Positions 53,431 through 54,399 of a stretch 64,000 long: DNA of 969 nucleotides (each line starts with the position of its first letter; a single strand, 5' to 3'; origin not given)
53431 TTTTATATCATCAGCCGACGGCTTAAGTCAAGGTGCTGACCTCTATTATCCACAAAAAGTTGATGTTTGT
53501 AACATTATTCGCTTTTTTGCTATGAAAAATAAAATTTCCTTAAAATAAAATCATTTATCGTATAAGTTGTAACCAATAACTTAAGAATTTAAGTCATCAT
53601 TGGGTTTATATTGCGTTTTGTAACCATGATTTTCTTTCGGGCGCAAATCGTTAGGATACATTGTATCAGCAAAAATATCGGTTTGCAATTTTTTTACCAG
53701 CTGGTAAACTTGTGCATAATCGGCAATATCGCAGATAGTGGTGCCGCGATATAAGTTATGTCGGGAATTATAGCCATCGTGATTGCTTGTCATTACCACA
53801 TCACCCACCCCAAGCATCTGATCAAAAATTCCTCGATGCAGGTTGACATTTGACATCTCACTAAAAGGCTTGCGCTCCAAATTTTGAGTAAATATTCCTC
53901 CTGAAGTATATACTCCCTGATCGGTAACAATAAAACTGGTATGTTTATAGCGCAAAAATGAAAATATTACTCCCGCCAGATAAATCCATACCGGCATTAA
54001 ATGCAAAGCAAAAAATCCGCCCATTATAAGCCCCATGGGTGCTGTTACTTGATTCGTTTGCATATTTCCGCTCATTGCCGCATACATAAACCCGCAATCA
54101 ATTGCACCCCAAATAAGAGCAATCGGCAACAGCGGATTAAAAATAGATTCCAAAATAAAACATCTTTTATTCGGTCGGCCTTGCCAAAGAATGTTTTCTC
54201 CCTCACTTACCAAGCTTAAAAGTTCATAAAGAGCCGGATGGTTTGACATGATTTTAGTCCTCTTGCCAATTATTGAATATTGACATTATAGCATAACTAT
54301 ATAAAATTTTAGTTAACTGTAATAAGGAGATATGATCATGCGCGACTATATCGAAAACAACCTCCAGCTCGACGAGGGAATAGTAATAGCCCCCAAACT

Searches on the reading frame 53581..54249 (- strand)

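Call 24: search_protein_families(library=pfam, proteins=[window:53581-54249:-], max_evalue=0.001)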
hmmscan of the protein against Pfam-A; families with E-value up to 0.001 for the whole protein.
window:53581-54249:- (222 aa): 1 family
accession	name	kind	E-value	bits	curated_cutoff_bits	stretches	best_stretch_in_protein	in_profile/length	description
PF03703.20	bPH_2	-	8.6e-09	36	22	1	101-159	1-59/78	Bacterial PH domain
